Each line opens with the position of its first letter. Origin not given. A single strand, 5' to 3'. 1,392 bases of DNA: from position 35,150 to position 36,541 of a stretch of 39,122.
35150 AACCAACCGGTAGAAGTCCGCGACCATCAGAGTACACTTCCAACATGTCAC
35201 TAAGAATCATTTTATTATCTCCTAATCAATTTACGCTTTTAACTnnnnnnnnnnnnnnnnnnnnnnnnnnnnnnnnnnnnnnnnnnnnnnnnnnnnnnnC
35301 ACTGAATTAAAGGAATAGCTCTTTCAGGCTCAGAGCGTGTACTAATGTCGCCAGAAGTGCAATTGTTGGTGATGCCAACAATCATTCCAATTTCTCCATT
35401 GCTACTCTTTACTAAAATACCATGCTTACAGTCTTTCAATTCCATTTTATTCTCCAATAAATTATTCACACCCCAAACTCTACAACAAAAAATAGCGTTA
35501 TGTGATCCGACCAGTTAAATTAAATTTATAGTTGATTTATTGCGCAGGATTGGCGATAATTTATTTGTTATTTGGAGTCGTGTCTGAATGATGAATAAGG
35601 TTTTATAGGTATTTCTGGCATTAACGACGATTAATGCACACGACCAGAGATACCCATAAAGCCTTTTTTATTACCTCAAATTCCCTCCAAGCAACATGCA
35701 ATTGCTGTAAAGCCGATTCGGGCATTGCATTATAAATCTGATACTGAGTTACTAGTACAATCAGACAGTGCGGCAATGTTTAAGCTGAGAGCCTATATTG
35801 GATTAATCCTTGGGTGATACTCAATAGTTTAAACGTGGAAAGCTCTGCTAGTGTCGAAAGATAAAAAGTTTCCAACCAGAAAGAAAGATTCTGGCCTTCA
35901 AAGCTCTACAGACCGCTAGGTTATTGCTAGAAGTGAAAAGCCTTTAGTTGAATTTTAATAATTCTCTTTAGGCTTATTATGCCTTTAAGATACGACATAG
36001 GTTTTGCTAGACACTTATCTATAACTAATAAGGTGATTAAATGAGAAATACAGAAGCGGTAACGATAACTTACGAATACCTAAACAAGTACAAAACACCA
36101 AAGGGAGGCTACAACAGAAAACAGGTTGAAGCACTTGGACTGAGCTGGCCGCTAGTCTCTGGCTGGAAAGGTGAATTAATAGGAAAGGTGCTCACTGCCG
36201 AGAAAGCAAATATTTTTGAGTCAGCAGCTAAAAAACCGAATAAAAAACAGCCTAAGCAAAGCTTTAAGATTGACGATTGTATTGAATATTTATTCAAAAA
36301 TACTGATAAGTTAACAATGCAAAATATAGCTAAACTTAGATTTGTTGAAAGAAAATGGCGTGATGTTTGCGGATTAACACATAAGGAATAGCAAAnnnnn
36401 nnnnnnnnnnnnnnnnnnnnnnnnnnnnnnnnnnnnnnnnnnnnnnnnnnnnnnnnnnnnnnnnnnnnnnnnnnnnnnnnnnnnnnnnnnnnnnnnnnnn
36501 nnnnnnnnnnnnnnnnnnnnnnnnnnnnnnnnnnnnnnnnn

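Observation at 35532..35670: Rightward control region begins with a promoter, a 6-codon mini-ORF and a 22-bp terminator hairpin with strand-specific G-U pairs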

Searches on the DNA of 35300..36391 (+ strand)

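Call 7: search_dna_similar(query=window:35400-36100:+, collection=phages, mode=distant, max_rows=40)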
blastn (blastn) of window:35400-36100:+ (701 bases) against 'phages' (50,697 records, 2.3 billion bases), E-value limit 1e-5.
No match.

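Call 8: search_rna_families(source=window, start=35300, end=36200, threshold=evalue, max_evalue=10)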
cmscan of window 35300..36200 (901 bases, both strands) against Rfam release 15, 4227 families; matches with E-value up to 10: 3.
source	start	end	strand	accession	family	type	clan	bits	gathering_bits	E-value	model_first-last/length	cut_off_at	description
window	35585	35679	-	RF00659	mir-365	Gene; miRNA;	-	24.8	62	0.016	1-86/86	no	mir-365 microRNA precursor family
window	35592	35668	-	RF04226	mir-9186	Gene; miRNA;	-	19.6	73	0.65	1-80/80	no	mir-9186 microRNA precursor family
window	35949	35999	-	RF02792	sRNA162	Gene; antisense;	-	15.4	78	5.9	116-166/190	no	Archaeal Small RNA 162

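Call 76: build_rna_model(alignment_id=A5)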
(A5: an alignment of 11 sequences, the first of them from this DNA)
Model R1 built from alignment A5 (11 sequences, 116 columns); structure: RNAalifold consensus.
model positions 110; base pairs 30; branch points 1; effective number of sequences 1.93; information 0.59 bits per position. Calibrated on 0.2 Mb of random sequence (short: E-values are rough).
structure used (alignment columns):
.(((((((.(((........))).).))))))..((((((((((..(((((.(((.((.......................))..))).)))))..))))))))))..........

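Call 77: search_with_rna_model(model_id=R1, sources=[window, L001, L025, L026, L027, L029, L030, L031, L033, L034, L035, L036, L037, L038, L039, L040, L041, L042, L043, L022, L024], max_evalue=1, make_alignment=true)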
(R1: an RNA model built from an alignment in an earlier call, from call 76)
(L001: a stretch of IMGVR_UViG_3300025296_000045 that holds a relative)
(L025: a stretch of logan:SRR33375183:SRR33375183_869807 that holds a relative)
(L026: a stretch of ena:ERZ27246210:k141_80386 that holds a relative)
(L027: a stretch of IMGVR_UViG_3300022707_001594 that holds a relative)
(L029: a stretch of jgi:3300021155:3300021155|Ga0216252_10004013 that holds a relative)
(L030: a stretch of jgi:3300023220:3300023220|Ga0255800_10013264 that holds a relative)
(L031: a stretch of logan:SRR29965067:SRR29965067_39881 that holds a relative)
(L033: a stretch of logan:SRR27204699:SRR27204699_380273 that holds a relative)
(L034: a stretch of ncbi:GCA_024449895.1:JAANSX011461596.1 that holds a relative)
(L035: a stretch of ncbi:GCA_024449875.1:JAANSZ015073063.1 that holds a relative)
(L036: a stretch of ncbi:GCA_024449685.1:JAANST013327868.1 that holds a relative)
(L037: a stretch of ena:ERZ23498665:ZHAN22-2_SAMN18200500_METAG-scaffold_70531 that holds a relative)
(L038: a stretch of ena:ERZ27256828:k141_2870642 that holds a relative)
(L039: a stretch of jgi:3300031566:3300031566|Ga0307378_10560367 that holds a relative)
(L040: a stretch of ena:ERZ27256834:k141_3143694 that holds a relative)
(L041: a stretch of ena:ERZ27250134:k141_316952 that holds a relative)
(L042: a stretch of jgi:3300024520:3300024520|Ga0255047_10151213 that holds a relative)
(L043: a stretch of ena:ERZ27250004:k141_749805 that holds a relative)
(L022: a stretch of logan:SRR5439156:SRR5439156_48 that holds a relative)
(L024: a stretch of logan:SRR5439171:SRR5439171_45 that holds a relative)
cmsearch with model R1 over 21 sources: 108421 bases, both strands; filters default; matches with E-value up to 1: 29.
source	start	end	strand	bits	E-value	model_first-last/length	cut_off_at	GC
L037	1480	1591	+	108.9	4.8e-23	1-110/110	no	0.41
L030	1720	1825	+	105.7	2.6e-22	1-110/110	no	0.38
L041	891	995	+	105.3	3.2e-22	1-110/110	no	0.41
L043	327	431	+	105.3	3.2e-22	1-110/110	no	0.41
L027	686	795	+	105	3.9e-22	1-110/110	no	0.44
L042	373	476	+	104.3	5.7e-22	1-110/110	no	0.41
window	35564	35675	+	98.6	1.2e-20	1-110/110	no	0.36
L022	2524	2635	+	98.6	1.2e-20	1-110/110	no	0.36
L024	2524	2635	+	98.6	1.2e-20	1-110/110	no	0.36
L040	30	134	+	89.6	1.5e-18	1-110/110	no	0.45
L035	91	197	+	86.6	7.7e-18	1-110/110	no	0.39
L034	359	465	+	85.4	1.4e-17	1-110/110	no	0.4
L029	2542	2646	+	84.8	2e-17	1-110/110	no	0.42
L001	8807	8920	-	77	1.3e-15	1-110/110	no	0.38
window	35587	35698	-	47.4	1.1e-08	1-110/110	no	0.37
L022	2547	2658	-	47.4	1.1e-08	1-110/110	no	0.37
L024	2547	2658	-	47.4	1.1e-08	1-110/110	no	0.37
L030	1742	1849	-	44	6.6e-08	1-110/110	no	0.34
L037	1503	1614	-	41.4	2.7e-07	1-110/110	no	0.38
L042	394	485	-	37.6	2e-06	1-110/110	no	0.37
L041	913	1004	-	35.2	7.5e-06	1-110/110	no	0.37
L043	349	440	-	35.2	7.5e-06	1-110/110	no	0.37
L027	709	819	-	32.6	3.1e-05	1-110/110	no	0.4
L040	53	157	-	27.4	0.0005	1-110/110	no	0.45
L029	2566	2668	-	26.7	0.0007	1-110/110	no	0.37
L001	8786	8897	+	20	0.026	1-110/110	no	0.38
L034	381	494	-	19.9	0.028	1-110/110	no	0.35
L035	113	226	-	19.9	0.028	1-110/110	no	0.35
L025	959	1078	+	19.6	0.033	1-110/110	no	0.47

Alignment A6: 29 matches aligned to the model, 193 columns, each read 5' to 3' on its own strand. Consensus structure (alignment columns), stored with it:
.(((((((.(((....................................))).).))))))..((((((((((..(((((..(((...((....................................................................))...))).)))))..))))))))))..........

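Call 78: search_with_rna_model(model_id=R1, sources=[window, L001, L027, L029, L030, L034, L035, L037, L040, L041, L042], max_evalue=1e-12, make_alignment=true)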
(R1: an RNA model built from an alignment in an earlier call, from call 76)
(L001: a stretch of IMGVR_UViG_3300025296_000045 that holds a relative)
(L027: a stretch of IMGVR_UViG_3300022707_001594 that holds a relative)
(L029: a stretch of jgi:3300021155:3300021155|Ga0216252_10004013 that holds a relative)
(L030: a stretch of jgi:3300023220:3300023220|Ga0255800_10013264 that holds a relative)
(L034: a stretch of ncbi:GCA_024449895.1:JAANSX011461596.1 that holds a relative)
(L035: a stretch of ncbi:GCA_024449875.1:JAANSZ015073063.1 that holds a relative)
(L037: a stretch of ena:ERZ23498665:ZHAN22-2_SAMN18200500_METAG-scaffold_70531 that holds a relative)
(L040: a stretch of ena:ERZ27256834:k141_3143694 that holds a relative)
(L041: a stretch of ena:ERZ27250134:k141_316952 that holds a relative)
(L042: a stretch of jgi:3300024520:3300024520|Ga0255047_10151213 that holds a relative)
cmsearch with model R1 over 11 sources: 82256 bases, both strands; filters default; matches with E-value up to 1e-12: 11.
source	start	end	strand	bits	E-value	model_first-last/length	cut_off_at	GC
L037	1480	1591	+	108.9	3.6e-23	1-110/110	no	0.41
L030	1720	1825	+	105.7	2e-22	1-110/110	no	0.38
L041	891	995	+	105.3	2.4e-22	1-110/110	no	0.41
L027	686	795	+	105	3e-22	1-110/110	no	0.44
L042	373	476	+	104.3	4.3e-22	1-110/110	no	0.41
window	35564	35675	+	98.6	9e-21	1-110/110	no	0.36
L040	30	134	+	89.6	1.2e-18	1-110/110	no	0.45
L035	91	197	+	86.6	5.8e-18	1-110/110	no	0.39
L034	359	465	+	85.4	1.1e-17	1-110/110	no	0.4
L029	2542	2646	+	84.8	1.5e-17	1-110/110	no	0.42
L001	8807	8920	-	77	9.9e-16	1-110/110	no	0.38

Alignment A7: 11 matches aligned to the model, 118 columns, each read 5' to 3' on its own strand. Consensus structure (alignment columns), stored with it:
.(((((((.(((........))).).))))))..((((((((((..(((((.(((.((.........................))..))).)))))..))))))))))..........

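Call 97: search_rna_families(sources=[L025, L026, L033, L034, L035, L040, L041, L042, L037], threshold=evalue, max_evalue=10)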
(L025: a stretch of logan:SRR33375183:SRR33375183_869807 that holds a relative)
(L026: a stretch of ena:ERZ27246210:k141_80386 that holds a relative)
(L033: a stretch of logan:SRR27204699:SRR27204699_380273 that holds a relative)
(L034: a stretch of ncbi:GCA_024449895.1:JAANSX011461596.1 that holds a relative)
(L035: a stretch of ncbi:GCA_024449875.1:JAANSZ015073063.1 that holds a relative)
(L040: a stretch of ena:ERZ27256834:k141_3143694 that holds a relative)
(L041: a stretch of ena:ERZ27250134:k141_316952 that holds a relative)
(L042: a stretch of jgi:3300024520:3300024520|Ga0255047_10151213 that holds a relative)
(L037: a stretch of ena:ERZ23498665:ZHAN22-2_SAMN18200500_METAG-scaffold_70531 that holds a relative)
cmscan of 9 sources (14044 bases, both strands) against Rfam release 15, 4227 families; matches with E-value up to 10: 5.
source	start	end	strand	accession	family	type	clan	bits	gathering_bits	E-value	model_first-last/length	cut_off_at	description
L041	97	178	-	RF01190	snR50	Gene; snRNA; snoRNA; CD-box;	-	23.6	45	6.9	1-89/89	no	Small nucleolar RNA snR50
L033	1417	1528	+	RF02420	Bp1_162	Gene; sRNA;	-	23.2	50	3.4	1-100/100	no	Burkholderia sRNA Bp1_Cand612_SIPHT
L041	918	990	-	RF04117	MIR5200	Gene; miRNA;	-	21.2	70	3.1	1-92/92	no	MIR5200 microRNA precursor family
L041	883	1013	+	RF01479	rli48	Gene; sRNA;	-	20.8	100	8.6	1-149/149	no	Listeria sRNA rli48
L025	990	1067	+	RF04129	MIR4240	Gene; miRNA;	-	16.4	200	8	1-206/206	no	MIR4240 microRNA precursor family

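Call 104: search_with_rna_model(model_id=R1, sources=[L044, L045, L046, L047, L048, L049, L050, L051, L052, L053, L054, L055, L056, L057, L058, L059, L060, L061, L062, L063, window, L001, L027, L029, L030, L034, L035, L037, L040, L041, L042], max_evalue=1e-10, make_alignment=true)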
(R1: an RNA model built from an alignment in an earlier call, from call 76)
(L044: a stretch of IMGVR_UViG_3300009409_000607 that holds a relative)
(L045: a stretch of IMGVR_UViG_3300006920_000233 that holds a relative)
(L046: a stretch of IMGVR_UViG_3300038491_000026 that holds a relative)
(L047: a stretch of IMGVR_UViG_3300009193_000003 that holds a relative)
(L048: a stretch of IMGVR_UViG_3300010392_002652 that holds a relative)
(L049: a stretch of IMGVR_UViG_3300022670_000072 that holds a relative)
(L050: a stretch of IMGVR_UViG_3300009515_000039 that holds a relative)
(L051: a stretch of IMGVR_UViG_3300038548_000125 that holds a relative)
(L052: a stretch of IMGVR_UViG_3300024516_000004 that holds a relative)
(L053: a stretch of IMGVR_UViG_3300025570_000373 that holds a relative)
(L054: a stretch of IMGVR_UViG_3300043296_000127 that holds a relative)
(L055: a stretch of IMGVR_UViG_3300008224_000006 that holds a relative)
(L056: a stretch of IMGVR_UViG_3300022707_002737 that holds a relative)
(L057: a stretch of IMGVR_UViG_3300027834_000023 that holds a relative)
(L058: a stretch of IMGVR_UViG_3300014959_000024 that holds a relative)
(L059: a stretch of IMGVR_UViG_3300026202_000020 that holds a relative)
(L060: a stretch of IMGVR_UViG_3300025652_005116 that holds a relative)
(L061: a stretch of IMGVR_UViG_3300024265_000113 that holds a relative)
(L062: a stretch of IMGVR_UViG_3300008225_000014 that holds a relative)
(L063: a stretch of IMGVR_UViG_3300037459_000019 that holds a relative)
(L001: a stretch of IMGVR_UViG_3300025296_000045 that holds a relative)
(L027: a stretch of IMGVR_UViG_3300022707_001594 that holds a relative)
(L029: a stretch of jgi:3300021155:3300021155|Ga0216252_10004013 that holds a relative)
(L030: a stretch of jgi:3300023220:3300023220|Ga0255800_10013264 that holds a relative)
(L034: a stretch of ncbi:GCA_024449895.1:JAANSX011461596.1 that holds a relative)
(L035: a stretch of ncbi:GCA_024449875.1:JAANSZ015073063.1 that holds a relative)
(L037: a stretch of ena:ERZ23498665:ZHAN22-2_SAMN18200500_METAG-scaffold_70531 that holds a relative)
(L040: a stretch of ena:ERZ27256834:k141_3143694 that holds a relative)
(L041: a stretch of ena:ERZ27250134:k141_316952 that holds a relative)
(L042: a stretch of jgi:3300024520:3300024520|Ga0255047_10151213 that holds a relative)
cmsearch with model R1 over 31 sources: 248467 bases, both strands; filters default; matches with E-value up to 1e-10: 31.
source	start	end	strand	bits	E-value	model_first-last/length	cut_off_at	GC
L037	1480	1591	+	108.9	1.1e-22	1-110/110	no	0.41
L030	1720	1825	+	105.7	6e-22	1-110/110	no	0.38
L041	891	995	+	105.3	7.3e-22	1-110/110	no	0.41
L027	686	795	+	105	8.9e-22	1-110/110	no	0.44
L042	373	476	+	104.3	1.3e-21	1-110/110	no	0.41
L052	951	1061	-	102.3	3.8e-21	1-110/110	no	0.36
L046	753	862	-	102.2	3.9e-21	1-110/110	no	0.37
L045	2464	2573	-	102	4.5e-21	1-110/110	no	0.39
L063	1270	1379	+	101.1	7.3e-21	1-110/110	no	0.38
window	35564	35675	+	98.6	2.7e-20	1-110/110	no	0.36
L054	2420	2529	-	97.8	4.3e-20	1-110/110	no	0.41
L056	762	867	-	97.7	4.3e-20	1-110/110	no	0.42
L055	8054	8164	-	96.7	7.7e-20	1-110/110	no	0.36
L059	7458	7567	+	94.3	2.8e-19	1-110/110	no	0.38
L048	3616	3725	-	94.3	2.8e-19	1-110/110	no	0.38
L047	1984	2093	-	93.8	3.7e-19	1-110/110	no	0.43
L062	8636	8745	-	93.4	4.5e-19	1-110/110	no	0.39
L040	30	134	+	89.6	3.5e-18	1-110/110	no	0.45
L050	1155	1264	-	89.5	3.6e-18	1-110/110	no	0.41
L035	91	197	+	86.6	1.8e-17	1-110/110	no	0.39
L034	359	465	+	85.4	3.3e-17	1-110/110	no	0.4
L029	2542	2646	+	84.8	4.6e-17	1-110/110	no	0.42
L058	871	980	+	78.1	1.6e-15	1-110/110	no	0.41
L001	8807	8920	-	77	3e-15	1-110/110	no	0.38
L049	4206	4317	+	73.5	2e-14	1-110/110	no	0.44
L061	3853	3963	+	68.9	2.3e-13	1-110/110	no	0.4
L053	276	387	+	67.3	5.6e-13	1-110/110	no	0.39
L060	335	446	-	67.3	5.6e-13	1-110/110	no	0.39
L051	2464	2573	-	67.2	5.9e-13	1-110/110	no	0.41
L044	3280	3386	+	66.9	6.9e-13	1-110/110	no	0.36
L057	6462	6572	-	63.2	5e-12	1-110/110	no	0.41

Alignment A10: 31 matches aligned to the model, 127 columns, each read 5' to 3' on its own strand. Consensus structure (alignment columns), stored with it:
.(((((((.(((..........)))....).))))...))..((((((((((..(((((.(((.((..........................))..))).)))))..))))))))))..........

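Call 123: search_dna_similar(query=L041:840-1350:+, collection=phages, mode=distant, max_rows=10)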
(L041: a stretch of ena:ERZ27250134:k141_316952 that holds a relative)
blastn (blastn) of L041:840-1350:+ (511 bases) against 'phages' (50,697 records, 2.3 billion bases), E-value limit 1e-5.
No match.

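Call 126: search_with_rna_model(model_id=R1, sources=[L064, L065], max_evalue=1, filters=off, show_alignments=2)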
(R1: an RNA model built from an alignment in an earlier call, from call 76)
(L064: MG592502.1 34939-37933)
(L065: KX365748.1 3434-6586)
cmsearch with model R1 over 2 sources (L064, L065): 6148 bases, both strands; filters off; matches with E-value up to 1: 2.
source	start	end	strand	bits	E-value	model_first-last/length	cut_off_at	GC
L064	1292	1411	+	27.1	3.3e-05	1-110/110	no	0.4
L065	1187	1274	+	11.1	0.18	1-110/110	no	0.44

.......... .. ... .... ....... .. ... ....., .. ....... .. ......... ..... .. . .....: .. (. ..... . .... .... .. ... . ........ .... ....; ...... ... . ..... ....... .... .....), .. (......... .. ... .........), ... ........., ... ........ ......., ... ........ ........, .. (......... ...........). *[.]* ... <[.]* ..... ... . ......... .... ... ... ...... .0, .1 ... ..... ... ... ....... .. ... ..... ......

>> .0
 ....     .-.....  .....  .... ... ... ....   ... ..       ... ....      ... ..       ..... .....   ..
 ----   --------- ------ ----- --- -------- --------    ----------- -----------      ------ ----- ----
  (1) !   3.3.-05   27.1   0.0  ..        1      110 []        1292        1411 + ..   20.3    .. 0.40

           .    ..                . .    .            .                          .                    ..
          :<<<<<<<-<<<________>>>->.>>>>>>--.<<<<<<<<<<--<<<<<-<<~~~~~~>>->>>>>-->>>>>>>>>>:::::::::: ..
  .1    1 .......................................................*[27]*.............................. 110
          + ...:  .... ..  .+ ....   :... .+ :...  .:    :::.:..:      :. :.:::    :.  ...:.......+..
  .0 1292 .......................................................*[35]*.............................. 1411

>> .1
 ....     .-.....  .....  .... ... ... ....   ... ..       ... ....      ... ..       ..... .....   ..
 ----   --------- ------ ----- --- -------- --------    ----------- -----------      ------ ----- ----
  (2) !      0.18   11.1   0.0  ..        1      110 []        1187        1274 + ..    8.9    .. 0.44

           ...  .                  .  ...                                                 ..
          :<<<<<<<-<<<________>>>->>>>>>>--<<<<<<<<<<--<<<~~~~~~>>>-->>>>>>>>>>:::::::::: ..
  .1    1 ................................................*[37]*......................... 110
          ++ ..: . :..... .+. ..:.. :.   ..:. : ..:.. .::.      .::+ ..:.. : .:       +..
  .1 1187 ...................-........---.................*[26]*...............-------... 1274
